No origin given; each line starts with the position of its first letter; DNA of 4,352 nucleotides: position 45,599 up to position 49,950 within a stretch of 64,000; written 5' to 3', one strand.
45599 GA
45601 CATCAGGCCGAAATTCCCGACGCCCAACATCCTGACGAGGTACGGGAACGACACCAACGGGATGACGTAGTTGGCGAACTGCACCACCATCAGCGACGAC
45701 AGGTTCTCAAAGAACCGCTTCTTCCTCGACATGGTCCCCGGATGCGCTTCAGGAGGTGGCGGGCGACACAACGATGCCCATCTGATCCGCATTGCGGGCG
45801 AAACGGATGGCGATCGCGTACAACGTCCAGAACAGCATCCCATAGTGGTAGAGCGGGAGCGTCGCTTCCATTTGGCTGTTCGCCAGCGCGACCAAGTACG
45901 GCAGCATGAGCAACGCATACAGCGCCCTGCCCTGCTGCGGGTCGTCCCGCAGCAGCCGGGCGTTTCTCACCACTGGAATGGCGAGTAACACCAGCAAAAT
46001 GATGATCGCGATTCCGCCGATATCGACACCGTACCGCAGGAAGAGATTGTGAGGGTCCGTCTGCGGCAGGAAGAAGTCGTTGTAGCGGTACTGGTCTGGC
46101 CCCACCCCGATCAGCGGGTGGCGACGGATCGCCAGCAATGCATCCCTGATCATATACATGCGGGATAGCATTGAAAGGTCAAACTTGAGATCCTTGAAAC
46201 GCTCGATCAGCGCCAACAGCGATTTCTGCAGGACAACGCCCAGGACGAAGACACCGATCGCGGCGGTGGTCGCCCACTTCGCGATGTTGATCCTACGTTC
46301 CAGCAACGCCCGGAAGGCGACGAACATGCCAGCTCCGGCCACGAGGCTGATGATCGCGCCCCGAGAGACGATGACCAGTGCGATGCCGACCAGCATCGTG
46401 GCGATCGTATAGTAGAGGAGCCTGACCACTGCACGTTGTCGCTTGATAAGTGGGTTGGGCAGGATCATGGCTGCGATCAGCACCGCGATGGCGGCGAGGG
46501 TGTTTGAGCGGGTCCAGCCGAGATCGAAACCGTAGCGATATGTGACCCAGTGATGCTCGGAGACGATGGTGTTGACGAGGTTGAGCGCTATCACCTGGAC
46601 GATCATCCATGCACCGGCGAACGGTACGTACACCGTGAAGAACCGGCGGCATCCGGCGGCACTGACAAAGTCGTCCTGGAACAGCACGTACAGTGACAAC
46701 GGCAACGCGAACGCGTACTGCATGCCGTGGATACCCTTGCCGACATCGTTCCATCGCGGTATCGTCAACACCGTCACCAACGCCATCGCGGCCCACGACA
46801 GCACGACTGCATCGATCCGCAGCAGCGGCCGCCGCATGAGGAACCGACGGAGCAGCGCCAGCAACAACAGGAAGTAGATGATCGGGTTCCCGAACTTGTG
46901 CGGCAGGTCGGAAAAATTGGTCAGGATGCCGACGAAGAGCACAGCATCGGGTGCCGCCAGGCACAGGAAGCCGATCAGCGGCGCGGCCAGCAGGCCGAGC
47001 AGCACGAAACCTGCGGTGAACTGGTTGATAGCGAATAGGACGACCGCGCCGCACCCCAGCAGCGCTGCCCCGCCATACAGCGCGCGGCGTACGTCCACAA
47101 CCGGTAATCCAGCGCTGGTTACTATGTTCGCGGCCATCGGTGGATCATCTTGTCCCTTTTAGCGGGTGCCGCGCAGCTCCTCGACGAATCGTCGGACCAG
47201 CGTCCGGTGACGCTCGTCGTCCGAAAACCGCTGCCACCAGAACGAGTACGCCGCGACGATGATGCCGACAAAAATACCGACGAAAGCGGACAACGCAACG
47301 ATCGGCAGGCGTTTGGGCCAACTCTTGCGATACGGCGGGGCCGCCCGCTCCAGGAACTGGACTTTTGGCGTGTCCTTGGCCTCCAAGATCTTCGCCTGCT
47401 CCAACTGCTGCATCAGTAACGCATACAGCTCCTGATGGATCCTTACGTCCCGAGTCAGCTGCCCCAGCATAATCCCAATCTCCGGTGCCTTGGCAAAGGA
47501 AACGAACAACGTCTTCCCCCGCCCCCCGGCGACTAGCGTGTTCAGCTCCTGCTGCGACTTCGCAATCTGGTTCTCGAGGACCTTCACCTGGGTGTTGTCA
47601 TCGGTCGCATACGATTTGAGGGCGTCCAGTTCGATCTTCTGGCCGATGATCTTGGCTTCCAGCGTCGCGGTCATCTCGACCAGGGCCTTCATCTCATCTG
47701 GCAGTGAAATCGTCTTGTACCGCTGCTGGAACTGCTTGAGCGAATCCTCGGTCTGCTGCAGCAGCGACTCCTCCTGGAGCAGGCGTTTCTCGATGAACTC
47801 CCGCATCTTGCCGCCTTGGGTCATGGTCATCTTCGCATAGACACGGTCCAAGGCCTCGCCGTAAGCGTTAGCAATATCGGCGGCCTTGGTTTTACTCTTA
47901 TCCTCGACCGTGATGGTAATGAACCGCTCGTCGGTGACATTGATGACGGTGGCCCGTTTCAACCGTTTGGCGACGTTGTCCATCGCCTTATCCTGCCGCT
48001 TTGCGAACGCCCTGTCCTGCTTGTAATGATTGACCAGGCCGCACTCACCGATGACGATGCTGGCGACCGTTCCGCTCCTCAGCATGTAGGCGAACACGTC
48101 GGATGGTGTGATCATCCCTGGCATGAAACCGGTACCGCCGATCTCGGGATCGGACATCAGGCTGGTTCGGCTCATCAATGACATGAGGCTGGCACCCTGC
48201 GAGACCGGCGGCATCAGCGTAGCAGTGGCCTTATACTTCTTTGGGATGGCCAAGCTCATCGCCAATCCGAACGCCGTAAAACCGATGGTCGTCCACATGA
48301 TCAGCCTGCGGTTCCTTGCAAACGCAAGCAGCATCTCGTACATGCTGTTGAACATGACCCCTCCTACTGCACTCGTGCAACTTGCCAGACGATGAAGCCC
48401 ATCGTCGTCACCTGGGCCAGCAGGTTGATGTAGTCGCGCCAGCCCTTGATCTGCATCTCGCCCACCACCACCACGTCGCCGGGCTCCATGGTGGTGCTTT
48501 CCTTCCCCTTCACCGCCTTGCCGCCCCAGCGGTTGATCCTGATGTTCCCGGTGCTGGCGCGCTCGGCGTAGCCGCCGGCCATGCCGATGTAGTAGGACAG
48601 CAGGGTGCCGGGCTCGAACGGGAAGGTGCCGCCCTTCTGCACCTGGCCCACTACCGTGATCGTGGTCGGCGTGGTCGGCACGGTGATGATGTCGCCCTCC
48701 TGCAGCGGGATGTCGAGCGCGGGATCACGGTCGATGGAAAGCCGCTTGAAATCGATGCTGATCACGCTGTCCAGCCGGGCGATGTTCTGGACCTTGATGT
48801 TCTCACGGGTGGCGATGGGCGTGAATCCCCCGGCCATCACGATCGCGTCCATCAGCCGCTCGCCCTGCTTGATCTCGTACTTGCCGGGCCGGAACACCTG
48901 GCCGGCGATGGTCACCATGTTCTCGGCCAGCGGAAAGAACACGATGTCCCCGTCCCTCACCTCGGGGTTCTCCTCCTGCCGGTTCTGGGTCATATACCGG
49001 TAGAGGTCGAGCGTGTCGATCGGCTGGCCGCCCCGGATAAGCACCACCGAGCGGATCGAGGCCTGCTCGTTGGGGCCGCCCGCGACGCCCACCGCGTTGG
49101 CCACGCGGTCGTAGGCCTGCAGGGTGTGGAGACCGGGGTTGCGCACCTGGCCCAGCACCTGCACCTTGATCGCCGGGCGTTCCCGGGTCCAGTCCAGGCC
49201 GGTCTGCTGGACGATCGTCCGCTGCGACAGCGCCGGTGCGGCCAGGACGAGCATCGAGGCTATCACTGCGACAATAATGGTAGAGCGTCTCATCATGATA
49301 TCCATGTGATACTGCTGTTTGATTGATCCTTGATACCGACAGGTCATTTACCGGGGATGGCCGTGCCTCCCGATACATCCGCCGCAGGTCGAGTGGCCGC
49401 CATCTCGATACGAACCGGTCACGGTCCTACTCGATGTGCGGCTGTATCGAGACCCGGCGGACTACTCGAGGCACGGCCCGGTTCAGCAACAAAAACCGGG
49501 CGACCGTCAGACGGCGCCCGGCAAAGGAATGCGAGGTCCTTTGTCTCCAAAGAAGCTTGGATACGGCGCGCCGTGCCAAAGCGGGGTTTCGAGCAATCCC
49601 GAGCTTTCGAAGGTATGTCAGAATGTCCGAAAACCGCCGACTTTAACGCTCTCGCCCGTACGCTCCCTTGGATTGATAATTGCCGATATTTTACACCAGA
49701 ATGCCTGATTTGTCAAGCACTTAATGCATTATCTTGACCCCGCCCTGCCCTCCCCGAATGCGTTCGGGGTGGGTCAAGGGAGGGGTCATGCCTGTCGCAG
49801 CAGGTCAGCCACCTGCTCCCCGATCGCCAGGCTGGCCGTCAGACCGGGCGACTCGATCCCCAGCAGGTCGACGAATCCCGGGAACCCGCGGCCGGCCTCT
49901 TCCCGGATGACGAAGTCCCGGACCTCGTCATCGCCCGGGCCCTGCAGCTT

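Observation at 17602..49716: A 32-kb single-strand polysaccharide locus with duplicated Wzx/Wzy/Wzz machinery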

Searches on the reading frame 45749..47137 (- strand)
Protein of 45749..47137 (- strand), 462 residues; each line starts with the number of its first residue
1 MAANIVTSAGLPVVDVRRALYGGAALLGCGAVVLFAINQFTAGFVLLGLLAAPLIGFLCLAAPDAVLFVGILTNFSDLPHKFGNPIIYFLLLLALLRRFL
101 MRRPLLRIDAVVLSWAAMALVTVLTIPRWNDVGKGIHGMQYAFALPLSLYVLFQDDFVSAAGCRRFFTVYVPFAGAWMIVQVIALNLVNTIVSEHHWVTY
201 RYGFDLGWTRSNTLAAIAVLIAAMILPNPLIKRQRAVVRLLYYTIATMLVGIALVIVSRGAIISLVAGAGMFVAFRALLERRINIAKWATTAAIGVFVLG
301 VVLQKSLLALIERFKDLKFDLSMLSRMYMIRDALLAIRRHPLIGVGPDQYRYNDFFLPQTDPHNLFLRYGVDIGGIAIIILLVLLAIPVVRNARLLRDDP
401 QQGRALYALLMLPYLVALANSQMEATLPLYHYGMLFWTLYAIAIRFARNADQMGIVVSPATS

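Call 4: search_protein_families(library=pfam, proteins=[window:45749-47137:-], max_evalue=0.01)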
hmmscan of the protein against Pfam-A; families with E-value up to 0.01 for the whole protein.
window:45749-47137:- (462 aa): 2 families
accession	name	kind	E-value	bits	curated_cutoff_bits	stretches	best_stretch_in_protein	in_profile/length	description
PF04932.20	Wzy_C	-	1.1e-14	54.9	31.7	1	258-382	15-149/149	O-Antigen ligase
PF03817.18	MadL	-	0.0034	17.8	25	1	371-422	31-82/118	Malonate transporter MadL subunit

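Call 10: search_protein_families(library=ncbifam, proteins=[window:45749-47137:-], max_evalue=0.01)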
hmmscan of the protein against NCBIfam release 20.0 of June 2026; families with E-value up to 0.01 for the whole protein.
window:45749-47137:- (462 aa): 0 families

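Call 59: search_solved_structures(query=window:45749-47137:-, max_evalue=10)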
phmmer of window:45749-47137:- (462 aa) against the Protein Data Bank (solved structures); distinct sequences matched with E-value up to 10: 0.

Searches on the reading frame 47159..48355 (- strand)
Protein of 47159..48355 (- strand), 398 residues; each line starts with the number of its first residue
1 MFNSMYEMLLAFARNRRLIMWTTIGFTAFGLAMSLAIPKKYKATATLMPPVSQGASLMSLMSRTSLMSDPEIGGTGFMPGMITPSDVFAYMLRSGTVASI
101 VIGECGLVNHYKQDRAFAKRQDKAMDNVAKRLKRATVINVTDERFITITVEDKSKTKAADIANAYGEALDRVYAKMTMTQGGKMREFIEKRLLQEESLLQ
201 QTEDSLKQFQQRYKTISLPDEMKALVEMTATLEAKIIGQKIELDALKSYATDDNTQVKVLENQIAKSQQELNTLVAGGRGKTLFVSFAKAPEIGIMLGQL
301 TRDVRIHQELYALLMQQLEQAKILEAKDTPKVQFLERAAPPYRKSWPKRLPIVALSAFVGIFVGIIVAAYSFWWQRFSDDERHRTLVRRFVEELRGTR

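Call 4: search_protein_families(library=pfam, proteins=[window:47159-48355:-], max_evalue=0.01)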
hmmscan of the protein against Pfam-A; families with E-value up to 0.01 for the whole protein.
window:47159-48355:- (398 aa): 2 families
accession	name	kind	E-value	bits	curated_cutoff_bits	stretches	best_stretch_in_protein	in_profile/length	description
PF13807.11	GNVR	-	1.5e-11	44.5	27.7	1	297-368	7-77/82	G-rich domain on putative tyrosine kinase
PF02706.20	Wzz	-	3.1e-07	31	25.5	1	6-97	6-83/91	Chain length determinant protein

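Call 10: search_protein_families(library=ncbifam, proteins=[window:47159-48355:-], max_evalue=0.01)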
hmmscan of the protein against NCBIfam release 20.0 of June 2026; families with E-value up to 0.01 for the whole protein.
window:47159-48355:- (398 aa): 7 families
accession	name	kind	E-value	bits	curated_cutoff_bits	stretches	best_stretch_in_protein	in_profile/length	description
TIGR03017.1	EpsF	equivalog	1.5e-13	50.3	422.75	2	10-267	7-258/444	chain length determinant protein EpsF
TIGR01010.1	BexC_CtrB_KpsE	subfamily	3.8e-10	39.4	437.5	1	186-349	173-329/362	polysaccharide export inner-membrane protein, BexC/CtrB/KpsE family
TIGR01005.1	eps_transp_fam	subfamily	4e-10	38.5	411.7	1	205-370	294-451/754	exopolysaccharide transport protein family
NF008568.0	PRK11519.1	equivalog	1.4e-08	33.5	1068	1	140-367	224-442/720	tyrosine-protein kinase Wzc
TIGR03007.1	pepcterm_ChnLen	equivalog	1.5e-08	33.4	278.85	1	288-368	348-432/498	XrtA system polysaccharide chain length determinant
TIGR01006.1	polys_exp_MPA1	subfamily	1.5e-05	24.5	296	0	130-167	104-142/226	CspC family polysaccharide chain length determinant protein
NF007699.1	PRK10381.1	equivalog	4.7e-05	22.5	300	0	7-54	31-78/368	LPS O-antigen length regulator Wzz(fepE)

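Call 50: find_homologous_proteins(query=window:47159-48355:-, max_evalue=0.00001)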
Query window:47159-48355:- (398 aa): 135 proteins with E <= 0.00001 among 4626 candidates; the best 120 are listed.
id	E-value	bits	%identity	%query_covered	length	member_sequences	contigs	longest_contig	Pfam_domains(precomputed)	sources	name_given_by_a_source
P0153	1.4e-256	868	100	100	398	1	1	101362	PF02706.21,PF13807.12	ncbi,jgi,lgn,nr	ncbi:MAG: Wzz/FepE/Etk N-terminal domain-containing protein [Candidatus Edwardsbacteria bacterium]|j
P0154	1.3e-219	746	84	100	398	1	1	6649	PF02706.21,PF13807.12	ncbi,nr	ncbi:MAG: hypothetical protein EG825_12405 [Rhodocyclaceae bacterium]|nr:hypothetical protein [Rhodo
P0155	1.5e-178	611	73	98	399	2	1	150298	PF02706.21,PF13807.12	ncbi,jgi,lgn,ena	-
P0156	9.4e-178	609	72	96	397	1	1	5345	PF02706.21,PF13807.12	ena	-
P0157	1.4e-175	602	70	98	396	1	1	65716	PF02706.21,PF13807.12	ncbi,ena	-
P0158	2.4e-175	601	77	88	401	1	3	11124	PF13807.12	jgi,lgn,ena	-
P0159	1.5e-174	598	72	96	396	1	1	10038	PF02706.21,PF13807.12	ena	-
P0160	2.7e-174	597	71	99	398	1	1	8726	PF02706.21,PF13807.12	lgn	-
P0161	1.7e-163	562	76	86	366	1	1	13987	PF13807.12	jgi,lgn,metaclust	metaclust:\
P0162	2.9e-160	551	65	96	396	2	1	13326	PF13807.12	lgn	-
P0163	4.9e-160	550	63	99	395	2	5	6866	PF02706.21,PF13807.12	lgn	-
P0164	6.0e-158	544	64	97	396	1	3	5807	PF02706.21,PF13807.12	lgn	-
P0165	1.4e-156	539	61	98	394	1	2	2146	PF02706.21,PF13807.12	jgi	jgi:tyrosine-protein kinase Etk/Wzc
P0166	6.7e-156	537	61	98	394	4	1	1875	PF02706.21,PF13807.12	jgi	jgi:tyrosine-protein kinase Etk/Wzc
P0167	9.0e-156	536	61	98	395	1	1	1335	PF02706.21,PF13807.12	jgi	jgi:uncharacterized protein involved in exopolysaccharide biosynthesis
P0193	6.6e-142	491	56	95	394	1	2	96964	PF02706.21,PF13807.12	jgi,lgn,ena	-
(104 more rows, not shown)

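Call 51: find_encoding_contigs(protein=P0193, flank=10000, max_places=1)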
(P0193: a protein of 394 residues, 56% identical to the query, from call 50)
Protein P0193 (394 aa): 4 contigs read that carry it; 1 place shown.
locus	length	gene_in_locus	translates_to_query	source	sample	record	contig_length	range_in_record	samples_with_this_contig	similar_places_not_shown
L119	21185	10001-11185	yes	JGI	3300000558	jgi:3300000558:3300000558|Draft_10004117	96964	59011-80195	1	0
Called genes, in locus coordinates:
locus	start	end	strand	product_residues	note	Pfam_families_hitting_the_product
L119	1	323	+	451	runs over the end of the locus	PF13598:DUF4139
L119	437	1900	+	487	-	PF01523:PmbA_TldD_1st, PF19290:PmbA_TldD_2nd (weak), PF19289:PmbA_TldD_3rd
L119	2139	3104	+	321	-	PF01370:Epimerase, PF04321:RmlD_sub_bind, PF05368:NmrA (weak), PF16363:GDP_Man_Dehyd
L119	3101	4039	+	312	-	PF01370:Epimerase, PF04321:RmlD_sub_bind, PF16363:GDP_Man_Dehyd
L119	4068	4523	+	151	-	PF00908:dTDP_sugar_isom, PF05523:FdtA (weak), PF14667:Polysacc_synt_C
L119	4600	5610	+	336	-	PF01073:3Beta_HSD, PF01370:Epimerase, PF02719:Polysacc_synt_2, PF04321:RmlD_sub_bind, PF07993:NAD_binding_4 (weak), PF16363:GDP_Man_Dehyd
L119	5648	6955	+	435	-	PF01210:NAD_Gly3P_dh_N (weak), PF03446:NAD_binding_2, PF03721:UDPG_MGDP_dh_N, PF00984:UDPG_MGDP_dh, PF03720:UDPG_MGDP_dh_C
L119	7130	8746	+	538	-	-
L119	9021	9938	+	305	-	PF10531:SLBB, PF22461:SLBB_2 (weak), PF10531:SLBB, PF22461:SLBB_2 (weak), PF10531:SLBB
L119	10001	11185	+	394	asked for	PF02706:Wzz, PF13807:GNVR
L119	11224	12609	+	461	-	PF04932:Wzy_C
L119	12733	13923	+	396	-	PF01943:Polysacc_synt, PF13440:Polysacc_synt_3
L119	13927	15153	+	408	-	PF13439:Glyco_transf_4 (faint), PF00534:Glycos_transf_1, PF13692:Glyco_trans_1_4, PF13524:Glyco_trans_1_2 (weak)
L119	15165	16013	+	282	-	PF00535:Glycos_transf_2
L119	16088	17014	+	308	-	PF00535:Glycos_transf_2, PF13641:Glyco_tranf_2_3 (weak)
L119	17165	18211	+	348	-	PF13439:Glyco_transf_4 (weak), PF20706:GT4-conflict, PF00534:Glycos_transf_1, PF13692:Glyco_trans_1_4, PF13524:Glyco_trans_1_2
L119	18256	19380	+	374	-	PF13439:Glyco_transf_4, PF00534:Glycos_transf_1, PF13692:Glyco_trans_1_4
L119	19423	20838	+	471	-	PF13727:CoA_binding_3, PF02397:Bac_transf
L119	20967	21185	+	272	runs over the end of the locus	-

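Call 71: find_encoding_contigs(protein=P0155, flank=10000, max_places=1)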
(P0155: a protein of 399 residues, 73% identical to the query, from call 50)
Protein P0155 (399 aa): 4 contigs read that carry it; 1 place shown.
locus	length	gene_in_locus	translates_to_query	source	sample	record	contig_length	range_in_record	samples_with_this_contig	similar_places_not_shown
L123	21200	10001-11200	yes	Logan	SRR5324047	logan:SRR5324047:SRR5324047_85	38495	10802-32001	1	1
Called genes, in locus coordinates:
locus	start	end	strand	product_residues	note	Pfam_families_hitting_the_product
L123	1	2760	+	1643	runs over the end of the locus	PF00072:Response_reg, PF00989:PAS, PF13426:PAS_9, PF08447:PAS_3, PF08448:PAS_4, PF13185:GAF_2, PF00989:PAS, PF08447:PAS_3, +17 more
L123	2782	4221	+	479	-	PF00072:Response_reg, PF13487:HD_5, PF01966:HD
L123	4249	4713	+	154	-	PF13690:CheX, PF04509:CheC (weak)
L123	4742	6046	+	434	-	PF02885:Glycos_trans_3N, PF00591:Glycos_transf_3, PF07831:PYNP_C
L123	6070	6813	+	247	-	PF00106:adh_short, PF08659:KR, PF13561:adh_short_C2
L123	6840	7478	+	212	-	PF00908:dTDP_sugar_isom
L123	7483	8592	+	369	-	PF01266:DAO, PF13450:NAD_binding_8 (weak), PF13454:NAD_binding_9 (faint)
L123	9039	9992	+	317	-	PF22461:SLBB_2, PF10531:SLBB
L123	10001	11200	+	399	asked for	PF02706:Wzz (weak), PF13807:GNVR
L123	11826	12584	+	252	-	PF04932:Wzy_C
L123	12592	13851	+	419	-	PF01943:Polysacc_synt, PF13440:Polysacc_synt_3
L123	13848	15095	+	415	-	PF00534:Glycos_transf_1, PF13692:Glyco_trans_1_4, PF13524:Glyco_trans_1_2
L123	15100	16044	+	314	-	PF00535:Glycos_transf_2, PF13641:Glyco_tranf_2_3, PF13632:Glyco_trans_2_3 (weak)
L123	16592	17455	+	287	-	PF13489:Methyltransf_23, PF13847:Methyltransf_31, PF08241:Methyltransf_11, PF08242:Methyltransf_12, PF13649:Methyltransf_25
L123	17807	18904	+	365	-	PF13439:Glyco_transf_4, PF13579:Glyco_trans_4_4 (weak), PF20706:GT4-conflict, PF00534:Glycos_transf_1, PF13692:Glyco_trans_1_4, PF13524:Glyco_trans_1_2 (weak)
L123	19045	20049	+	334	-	PF01075:Glyco_transf_9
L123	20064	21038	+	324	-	PF01073:3Beta_HSD, PF01370:Epimerase, PF02719:Polysacc_synt_2 (faint), PF04321:RmlD_sub_bind, PF07993:NAD_binding_4, PF16363:GDP_Man_Dehyd (weak)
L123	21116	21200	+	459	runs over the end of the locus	PF02397:Bac_transf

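Call 72: find_encoding_contigs(protein=P0154, flank=10000, max_places=1)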
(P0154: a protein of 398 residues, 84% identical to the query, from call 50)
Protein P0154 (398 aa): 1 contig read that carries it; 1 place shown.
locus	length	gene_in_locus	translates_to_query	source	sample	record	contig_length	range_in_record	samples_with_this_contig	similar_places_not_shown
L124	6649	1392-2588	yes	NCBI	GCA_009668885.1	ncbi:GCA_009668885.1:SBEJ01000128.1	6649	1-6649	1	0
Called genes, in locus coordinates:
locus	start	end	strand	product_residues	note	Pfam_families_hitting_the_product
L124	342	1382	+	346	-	PF10531:SLBB, PF22461:SLBB_2 (weak), PF10531:SLBB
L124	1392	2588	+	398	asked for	PF02706:Wzz, PF13807:GNVR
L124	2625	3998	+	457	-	PF04932:Wzy_C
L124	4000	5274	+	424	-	PF01943:Polysacc_synt, PF13440:Polysacc_synt_3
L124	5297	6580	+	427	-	PF13439:Glyco_transf_4 (faint), PF00534:Glycos_transf_1, PF13692:Glyco_trans_1_4, PF13524:Glyco_trans_1_2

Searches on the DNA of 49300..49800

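Call 26: search_rna_families(source=window, start=49300, end=49800, threshold=evalue, max_evalue=5)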
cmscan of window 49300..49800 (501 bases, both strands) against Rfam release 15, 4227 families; matches with E-value up to 5: 8.
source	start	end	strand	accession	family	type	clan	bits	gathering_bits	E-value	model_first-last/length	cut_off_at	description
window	49735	49785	-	RF02795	Pab91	Gene; snRNA; snoRNA; HACA-box;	-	23.4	71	0.048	1-57/57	no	Pab91 RNA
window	49732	49791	+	RF04132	mir-4436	Gene; miRNA;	-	20.1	74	0.14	1-85/85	no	mir-4436 microRNA precursor family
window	49489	49580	-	RF02869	ncS025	Gene; sRNA;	-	18.6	46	0.64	1-85/85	no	Burkholderia sRNA 25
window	49732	49791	+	RF00963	mir-642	Gene; miRNA;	-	18.4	90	1.6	1-83/83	no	mir-642 microRNA precursor family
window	49511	49574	+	RF02357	RNaseP-T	Gene; ribozyme;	CL00002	16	60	0.32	1-208/208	no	RNaseP truncated form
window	49732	49791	-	RF04132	mir-4436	Gene; miRNA;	-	15.9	74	1.9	1-85/85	no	mir-4436 microRNA precursor family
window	49724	49793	-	RF00939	mir-504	Gene; miRNA;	-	15.8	57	2.5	1-78/78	no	mir-504 microRNA precursor family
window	49487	49521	+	RF01679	P36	Gene; sRNA;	-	15.3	36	1.8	1-61/61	no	Pseudomonas sRNA P36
